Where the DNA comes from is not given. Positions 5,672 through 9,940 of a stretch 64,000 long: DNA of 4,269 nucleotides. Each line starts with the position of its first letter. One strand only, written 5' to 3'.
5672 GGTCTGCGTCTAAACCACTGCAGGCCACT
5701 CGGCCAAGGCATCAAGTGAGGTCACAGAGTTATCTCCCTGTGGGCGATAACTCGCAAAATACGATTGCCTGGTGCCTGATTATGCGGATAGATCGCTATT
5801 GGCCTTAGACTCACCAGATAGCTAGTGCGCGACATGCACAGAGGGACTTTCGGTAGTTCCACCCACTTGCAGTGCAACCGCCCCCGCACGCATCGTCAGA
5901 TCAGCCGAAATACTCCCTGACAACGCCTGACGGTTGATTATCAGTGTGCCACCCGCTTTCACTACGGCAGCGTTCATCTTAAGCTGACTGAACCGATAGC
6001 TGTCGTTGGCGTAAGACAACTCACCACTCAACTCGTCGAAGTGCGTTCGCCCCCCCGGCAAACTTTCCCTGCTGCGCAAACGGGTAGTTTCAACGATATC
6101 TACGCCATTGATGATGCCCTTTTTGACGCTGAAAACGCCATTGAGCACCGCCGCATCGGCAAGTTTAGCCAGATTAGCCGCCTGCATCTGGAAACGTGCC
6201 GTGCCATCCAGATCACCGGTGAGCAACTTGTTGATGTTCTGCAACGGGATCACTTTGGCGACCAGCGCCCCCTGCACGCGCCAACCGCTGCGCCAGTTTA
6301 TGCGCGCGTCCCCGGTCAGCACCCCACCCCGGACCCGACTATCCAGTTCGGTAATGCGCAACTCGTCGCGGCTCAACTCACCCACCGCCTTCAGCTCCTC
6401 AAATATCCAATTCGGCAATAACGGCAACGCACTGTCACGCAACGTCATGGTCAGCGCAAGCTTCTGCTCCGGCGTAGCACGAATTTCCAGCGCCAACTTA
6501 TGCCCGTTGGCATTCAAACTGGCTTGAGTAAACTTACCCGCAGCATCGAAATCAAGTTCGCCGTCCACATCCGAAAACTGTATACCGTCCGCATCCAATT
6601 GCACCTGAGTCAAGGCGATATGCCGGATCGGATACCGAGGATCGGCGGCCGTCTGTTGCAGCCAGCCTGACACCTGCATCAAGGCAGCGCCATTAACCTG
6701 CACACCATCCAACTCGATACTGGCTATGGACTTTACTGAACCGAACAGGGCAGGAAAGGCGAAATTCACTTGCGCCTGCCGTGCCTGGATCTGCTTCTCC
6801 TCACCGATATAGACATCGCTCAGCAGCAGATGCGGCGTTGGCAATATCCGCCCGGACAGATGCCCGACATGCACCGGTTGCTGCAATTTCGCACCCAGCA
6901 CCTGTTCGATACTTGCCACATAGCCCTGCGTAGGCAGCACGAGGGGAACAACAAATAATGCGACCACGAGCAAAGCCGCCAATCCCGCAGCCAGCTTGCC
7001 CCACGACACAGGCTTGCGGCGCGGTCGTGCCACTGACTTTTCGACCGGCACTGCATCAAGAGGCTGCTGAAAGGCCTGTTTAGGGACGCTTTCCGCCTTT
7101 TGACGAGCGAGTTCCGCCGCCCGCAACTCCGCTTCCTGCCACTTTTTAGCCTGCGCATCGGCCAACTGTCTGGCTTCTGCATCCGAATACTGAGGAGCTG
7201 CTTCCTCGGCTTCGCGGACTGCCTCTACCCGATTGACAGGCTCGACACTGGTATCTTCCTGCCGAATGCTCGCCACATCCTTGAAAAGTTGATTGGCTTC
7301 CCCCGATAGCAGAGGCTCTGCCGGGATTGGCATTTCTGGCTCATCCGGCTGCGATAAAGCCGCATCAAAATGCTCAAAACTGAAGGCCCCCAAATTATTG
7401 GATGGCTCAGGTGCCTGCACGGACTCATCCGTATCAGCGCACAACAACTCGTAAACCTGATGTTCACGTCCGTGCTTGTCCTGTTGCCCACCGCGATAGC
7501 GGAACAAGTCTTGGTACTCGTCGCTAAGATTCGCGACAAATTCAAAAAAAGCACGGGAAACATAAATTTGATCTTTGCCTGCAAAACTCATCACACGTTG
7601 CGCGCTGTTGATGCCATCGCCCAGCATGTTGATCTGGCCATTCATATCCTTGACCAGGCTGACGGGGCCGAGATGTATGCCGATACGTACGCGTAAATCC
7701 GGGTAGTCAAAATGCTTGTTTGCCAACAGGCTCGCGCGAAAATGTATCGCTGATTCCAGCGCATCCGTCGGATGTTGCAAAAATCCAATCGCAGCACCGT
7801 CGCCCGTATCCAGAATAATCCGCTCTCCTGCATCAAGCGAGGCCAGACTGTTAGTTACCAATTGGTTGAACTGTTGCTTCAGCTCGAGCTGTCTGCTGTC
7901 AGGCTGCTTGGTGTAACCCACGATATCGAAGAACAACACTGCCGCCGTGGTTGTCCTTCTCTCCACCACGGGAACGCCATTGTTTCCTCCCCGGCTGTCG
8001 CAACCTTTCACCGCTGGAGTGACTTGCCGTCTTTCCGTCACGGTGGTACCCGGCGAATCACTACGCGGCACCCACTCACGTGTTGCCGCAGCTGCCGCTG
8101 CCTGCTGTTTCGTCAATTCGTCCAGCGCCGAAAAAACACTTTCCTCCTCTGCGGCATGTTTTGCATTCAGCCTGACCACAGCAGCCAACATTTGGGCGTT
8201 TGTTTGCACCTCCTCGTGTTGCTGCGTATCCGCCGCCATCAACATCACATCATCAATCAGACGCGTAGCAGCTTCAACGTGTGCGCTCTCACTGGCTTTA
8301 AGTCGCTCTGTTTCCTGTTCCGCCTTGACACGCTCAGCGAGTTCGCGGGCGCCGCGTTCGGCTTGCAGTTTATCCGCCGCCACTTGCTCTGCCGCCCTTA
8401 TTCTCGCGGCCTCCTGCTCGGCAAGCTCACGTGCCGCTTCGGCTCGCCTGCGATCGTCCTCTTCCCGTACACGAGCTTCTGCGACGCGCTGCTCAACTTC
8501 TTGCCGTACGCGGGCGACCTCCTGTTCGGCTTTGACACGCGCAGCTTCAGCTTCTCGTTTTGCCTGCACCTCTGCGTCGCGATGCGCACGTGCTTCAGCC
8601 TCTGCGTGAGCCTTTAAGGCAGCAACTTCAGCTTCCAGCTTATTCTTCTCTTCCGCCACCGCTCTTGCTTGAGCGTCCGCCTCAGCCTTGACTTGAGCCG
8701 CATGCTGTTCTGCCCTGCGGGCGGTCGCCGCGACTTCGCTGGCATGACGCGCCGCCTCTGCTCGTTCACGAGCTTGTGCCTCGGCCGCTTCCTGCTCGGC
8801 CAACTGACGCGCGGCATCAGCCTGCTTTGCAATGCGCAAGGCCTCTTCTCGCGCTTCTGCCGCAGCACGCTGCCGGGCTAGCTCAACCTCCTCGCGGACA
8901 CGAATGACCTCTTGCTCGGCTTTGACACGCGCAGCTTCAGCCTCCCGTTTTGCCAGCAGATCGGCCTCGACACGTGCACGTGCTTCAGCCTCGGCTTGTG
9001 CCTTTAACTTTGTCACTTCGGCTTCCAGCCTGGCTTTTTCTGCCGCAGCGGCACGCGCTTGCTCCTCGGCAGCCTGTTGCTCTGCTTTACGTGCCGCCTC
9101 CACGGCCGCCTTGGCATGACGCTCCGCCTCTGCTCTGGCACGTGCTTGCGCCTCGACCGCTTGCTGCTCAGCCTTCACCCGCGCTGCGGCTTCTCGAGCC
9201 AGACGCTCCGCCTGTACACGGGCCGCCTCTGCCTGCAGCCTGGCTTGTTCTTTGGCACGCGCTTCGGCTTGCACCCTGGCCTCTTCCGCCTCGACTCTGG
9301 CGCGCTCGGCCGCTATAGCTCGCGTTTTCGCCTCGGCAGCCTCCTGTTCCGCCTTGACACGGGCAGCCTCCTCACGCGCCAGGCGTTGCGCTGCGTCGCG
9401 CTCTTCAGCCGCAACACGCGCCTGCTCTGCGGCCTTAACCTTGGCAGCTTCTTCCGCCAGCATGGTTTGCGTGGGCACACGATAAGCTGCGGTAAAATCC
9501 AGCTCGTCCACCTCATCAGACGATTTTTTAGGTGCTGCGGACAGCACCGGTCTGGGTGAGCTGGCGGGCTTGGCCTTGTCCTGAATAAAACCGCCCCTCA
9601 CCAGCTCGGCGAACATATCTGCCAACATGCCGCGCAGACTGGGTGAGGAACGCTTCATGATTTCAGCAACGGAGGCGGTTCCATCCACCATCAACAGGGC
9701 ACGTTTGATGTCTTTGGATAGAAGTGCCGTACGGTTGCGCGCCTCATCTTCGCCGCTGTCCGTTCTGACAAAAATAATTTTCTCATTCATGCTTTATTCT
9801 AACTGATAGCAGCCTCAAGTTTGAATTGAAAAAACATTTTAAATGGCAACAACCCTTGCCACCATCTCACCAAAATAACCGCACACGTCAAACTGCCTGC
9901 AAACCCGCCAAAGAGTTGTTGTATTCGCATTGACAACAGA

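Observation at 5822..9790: Class III nucleotide cyclase fused through one TM helix to a complete AsmA-like envelope protein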

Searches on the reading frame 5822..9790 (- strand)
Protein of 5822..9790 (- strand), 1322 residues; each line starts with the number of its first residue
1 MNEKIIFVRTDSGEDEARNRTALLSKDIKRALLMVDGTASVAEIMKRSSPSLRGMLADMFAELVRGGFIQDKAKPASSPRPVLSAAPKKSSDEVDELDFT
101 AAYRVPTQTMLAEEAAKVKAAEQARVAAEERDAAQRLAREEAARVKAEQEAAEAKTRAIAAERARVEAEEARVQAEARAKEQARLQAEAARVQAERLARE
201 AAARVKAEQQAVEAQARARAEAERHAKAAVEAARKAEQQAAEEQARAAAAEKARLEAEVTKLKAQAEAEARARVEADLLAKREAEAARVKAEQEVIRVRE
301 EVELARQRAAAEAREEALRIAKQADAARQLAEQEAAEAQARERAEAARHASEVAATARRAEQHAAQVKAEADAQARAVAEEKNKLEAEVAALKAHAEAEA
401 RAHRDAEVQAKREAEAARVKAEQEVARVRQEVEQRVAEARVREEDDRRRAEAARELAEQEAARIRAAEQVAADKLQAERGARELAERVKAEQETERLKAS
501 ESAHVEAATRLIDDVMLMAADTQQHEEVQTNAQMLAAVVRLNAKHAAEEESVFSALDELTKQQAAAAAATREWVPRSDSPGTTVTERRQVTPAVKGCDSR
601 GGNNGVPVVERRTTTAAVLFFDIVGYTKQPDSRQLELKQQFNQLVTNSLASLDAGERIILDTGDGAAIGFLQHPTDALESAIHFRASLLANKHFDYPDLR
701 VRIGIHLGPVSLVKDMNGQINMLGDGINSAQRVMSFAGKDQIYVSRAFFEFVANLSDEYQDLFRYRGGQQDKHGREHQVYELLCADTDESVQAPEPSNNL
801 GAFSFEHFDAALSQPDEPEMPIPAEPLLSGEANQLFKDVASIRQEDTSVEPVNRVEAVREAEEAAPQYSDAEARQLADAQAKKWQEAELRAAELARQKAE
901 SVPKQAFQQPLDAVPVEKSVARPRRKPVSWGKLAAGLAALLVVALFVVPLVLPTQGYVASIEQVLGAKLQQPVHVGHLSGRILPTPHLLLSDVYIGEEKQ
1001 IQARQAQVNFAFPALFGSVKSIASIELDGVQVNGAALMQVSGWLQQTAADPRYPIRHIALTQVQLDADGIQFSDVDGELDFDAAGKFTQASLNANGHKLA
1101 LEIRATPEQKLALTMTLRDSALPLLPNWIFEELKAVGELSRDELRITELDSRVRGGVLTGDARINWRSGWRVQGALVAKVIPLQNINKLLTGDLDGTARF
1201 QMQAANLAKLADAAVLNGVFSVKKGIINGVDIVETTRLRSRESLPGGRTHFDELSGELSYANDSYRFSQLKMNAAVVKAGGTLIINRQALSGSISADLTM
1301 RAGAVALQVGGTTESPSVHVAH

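Call 3: search_protein_families(library=pfam, proteins=[window:5822-9790:-], max_evalue=1)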
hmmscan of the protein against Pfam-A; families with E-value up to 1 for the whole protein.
window:5822-9790:- (1322 aa): 1 family
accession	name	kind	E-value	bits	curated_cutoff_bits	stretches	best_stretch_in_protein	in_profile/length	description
PF00211.25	Guanylate_cyc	-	9.3e-06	25.8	21.9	1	611-752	4-155/183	Adenylate and Guanylate cyclase catalytic domain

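Call 4: search_protein_families(library=ncbifam, proteins=[window:5822-9790:-], max_evalue=1)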
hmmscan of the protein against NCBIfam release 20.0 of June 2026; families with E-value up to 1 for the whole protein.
window:5822-9790:- (1322 aa): 0 families

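Call 82: search_protein_families(library=padloc, proteins=[window:5822-9790:-], max_evalue=0.01)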
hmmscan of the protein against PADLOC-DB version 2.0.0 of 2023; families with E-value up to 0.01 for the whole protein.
window:5822-9790:- (1322 aa): 0 families

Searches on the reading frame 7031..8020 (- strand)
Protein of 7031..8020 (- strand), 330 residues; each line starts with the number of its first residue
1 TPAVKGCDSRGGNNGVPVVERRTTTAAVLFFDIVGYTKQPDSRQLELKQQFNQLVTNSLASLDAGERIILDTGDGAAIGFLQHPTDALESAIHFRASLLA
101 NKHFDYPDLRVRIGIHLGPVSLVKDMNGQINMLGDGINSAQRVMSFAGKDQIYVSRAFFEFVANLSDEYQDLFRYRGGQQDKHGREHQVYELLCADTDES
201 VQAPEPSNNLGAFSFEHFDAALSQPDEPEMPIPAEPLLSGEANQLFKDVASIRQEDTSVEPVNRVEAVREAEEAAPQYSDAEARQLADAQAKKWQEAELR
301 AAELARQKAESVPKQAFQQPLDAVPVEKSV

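Call 13: search_protein_families(library=pfam, proteins=[window:7031-8020:-], max_evalue=10)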
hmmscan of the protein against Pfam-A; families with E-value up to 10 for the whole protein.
window:7031-8020:- (330 aa): 1 family
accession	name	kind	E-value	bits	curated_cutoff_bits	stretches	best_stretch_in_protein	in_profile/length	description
PF00211.25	Guanylate_cyc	-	6.6e-07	29.5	21.9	1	21-163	4-156/183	Adenylate and Guanylate cyclase catalytic domain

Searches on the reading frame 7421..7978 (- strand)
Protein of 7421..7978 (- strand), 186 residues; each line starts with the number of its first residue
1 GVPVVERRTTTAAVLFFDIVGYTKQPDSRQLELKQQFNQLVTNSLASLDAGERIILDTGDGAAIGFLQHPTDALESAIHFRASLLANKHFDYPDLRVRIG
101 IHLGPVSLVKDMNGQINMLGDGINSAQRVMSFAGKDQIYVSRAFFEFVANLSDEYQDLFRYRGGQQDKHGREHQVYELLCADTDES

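Call 48: search_solved_structures(query=A5, max_evalue=0.01, show_alignments=5)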
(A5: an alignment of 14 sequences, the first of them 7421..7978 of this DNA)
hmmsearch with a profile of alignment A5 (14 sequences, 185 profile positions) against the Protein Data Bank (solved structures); distinct sequences matched with E-value up to 0.01: 25.
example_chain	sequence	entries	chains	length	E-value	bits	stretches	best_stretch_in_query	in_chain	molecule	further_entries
6aoa_A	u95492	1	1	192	1.9e-10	43.6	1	61-149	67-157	Bacterio-rhodopsin/guanylyl cyclase 1 fusion protein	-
5oyh_A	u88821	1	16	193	3.6e-10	42.8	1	61-149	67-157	Nucleotide cyclase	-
6ao9_A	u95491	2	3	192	4.3e-10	42.5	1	61-149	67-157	Bacterio-rhodopsin/guanylyl cyclase 1 fusion protein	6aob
6sir_A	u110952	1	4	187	6.8e-10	41.9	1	61-149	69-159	Nucleotide cyclase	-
3mr7_A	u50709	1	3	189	3.1e-09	39.7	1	10-169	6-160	Adenylate/guanylate cyclase/hydrolase, alpha/beta fold family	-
4wp8_A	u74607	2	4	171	4.8e-09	39.1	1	13-150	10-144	Ma1120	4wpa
4wp9_A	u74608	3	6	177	5.4e-09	38.9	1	13-150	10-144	Ma1120 | Cyclase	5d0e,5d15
4wp3_A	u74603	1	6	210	9.1e-09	38.2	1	14-150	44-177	Ma1120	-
1ybt_A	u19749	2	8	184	1e-08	38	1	7-155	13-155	hydrolase, alpha/beta hydrolase fold family | lipJ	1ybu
5d0g_A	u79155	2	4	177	1.8e-08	37.2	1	13-150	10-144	Cyclase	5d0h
3et6_A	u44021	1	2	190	5.9e-08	35.6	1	11-145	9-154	Soluble guanylyl cyclase beta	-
8sl3_A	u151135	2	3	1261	1.3e-05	28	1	76-150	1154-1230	Adenylate cyclase type 5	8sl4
3r5g_A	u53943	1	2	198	7.8e-05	25.4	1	12-151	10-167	CyaB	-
9u3p_A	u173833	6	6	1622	0.00056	22.6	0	69-167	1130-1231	Adenylate cyclase type 9,Protein M2-1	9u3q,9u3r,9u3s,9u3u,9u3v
6r4o_A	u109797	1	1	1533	0.00065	22.4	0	69-167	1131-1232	Adenylate cyclase 9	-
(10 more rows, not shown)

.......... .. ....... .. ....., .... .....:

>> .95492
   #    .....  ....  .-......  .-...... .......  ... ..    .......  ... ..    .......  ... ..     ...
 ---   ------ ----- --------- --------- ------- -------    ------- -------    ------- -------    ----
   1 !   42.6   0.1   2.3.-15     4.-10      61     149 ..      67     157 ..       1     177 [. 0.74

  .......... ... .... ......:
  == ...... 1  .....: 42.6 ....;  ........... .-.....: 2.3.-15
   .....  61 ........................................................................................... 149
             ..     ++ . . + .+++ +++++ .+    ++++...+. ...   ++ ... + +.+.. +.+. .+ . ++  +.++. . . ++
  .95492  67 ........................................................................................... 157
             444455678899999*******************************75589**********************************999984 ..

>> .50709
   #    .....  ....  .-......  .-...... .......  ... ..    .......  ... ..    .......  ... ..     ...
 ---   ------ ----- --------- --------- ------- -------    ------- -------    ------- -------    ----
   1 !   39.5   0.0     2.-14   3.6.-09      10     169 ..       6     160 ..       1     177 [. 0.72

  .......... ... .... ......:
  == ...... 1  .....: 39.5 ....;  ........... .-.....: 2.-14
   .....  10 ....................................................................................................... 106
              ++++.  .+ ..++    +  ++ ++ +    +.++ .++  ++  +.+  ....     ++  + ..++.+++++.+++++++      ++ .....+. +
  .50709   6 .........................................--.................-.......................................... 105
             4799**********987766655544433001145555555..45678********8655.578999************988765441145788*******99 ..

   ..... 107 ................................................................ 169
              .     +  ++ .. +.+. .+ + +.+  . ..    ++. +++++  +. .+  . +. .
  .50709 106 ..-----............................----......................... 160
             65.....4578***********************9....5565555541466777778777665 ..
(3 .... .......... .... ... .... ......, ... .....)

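Call 60: find_related_loci(query=A5, collection=genome_contigs, flank=4500)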
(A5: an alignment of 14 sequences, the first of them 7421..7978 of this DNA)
Query A5 (186 aa) in genome_contigs; peptide patterns used: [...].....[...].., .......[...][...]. (x = any residue, [..] = any of these).
600 stretches matched a pattern (row limit reached: there are more); 489 encode a relative of the query (tblastn E <= 1e-3); the best 80 are kept; 80 distinct loci.
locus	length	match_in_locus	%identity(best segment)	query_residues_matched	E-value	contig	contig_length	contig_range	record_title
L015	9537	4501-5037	83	1-179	7e-106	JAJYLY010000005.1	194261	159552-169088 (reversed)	MAG: Proteobacteria bacterium isolate DBS2-1.bin99 NODE_88_length_194261_cov_4.116229, whole genome shotgun sequence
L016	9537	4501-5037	81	1-179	2e-103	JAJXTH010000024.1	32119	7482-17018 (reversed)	MAG: Proteobacteria bacterium isolate BP4.bin40 NODE_1310_length_32119_cov_5.105183, whole genome shotgun sequence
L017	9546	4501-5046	82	1-182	3e-102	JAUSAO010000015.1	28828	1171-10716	MAG: Gallionella sp. isolate E6_maxbin.073_sub E6_k141_218577, whole genome shotgun sequence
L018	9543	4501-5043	81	1-181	7e-100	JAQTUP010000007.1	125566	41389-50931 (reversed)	MAG: Gallionella sp. isolate STB_67 NODE_338_length_125566_cov_142.973979_Sandtown_B, whole genome shotgun sequence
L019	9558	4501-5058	78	2-185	2e-99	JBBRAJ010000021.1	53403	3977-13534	MAG: Burkholderiales bacterium isolate Co_metawrap_2286 Cmw_2286_k141_17519881_length_53403_cov_39.9941, whole genome sh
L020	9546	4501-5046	71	1-182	5e-92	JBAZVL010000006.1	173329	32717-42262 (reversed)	MAG: Gallionella sp. isolate SO_2017_GW1_251 NODE_651_length_173329_cov_10.667059_OW334_2017, whole genome shotgun seque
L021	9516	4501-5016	71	8-179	2e-86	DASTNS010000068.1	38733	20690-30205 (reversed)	MAG TPA_asm: Gallionella sp. isolate SMAG_U2149 k141_718697, whole genome shotgun sequence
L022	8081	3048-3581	68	4-181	3e-83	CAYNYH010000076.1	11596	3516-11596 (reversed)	MAG TPA_asm: uncultured Gallionella sp. isolate binchicken_co134_1040 genome assembly, contig: NODE_12379_length_11596_c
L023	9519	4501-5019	69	7-179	3e-85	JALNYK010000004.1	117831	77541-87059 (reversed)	MAG: Gallionella sp. isolate SO_2017_GW1 bin 129 NODE_1111_length_117831_cov_5.406503_OW334_2017, whole genome shotgun s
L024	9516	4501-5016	70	8-179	3e-85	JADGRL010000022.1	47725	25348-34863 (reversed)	MAG: Gallionella sp. isolate Chersky.15_73 contig-100_156, whole genome shotgun sequence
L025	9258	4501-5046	68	2-183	6e-85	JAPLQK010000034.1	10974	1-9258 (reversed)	MAG: Proteobacteria bacterium isolate LacPavin_0920_WC57_MAG_53_42 LacPavin_0920_WC57_scaffold_107236, whole genome shot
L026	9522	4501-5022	69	8-181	7e-85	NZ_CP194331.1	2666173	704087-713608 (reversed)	Candidatus Ferrigenium straubiae strain KS chromosome, complete genome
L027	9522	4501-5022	71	8-181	5e-84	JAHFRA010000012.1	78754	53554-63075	MAG: Gallionella sp. isolate nzgw563 NODE_159_length_78755_cov_6.616095, whole genome shotgun sequence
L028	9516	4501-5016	66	8-179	9e-84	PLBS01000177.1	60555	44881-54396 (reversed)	MAG: Gallionella sp. isolate palsa_995 73.20111000_P3M.48_contig_1571, whole genome shotgun sequence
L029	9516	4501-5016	67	8-179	3e-84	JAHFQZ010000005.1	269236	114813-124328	MAG: Nitrosomonadales bacterium isolate nzgw562 NODE_14_length_269237_cov_14.371160, whole genome shotgun sequence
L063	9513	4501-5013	50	8-178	2e-55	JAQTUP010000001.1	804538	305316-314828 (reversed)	MAG: Gallionella sp. isolate STB_67 NODE_7_length_804538_cov_156.826385_Sandtown_B, whole genome shotgun sequence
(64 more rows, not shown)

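Call 64: search_protein_families(library=pfam, alignment_id=A6, max_evalue=0.01)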
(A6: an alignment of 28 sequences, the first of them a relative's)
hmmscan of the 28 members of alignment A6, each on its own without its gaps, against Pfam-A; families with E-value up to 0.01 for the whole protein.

A. member 1, L048:4501-5571:+ (356 aa): 2 families
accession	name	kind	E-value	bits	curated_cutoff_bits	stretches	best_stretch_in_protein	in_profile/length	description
PF00211.25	Guanylate_cyc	-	1.7e-07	31.5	21.9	1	76-148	82-156/183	Adenylate and Guanylate cyclase catalytic domain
PF08308.17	PEGA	-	0.0002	21.7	20.8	1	301-355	14-67/71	PEGA domain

B. families by the number of members that match (of 28 scanned): 3 families
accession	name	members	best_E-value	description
PF00211.25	Guanylate_cyc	28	2.1e-11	Adenylate and Guanylate cyclase catalytic domain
PF08308.17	PEGA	12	7e-07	PEGA domain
PF13376.11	OmdA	1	0.0065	Bacteriocin-protection, YdeI or OmpD-Associated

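Call 82: search_protein_families(library=padloc, proteins=[window:7421-7978:-, L063:4483-5748:+], max_evalue=0.01)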
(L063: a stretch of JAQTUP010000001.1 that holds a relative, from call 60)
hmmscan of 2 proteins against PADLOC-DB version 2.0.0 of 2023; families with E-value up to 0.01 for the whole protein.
window:7421-7978:- (186 aa): 1 family
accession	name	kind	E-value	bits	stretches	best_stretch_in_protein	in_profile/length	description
PDLC00734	PycC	-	6.3e-05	20.2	1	72-176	260-370/374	Pycsar cyclase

L063:4483-5748:+ (421 aa): 0 families
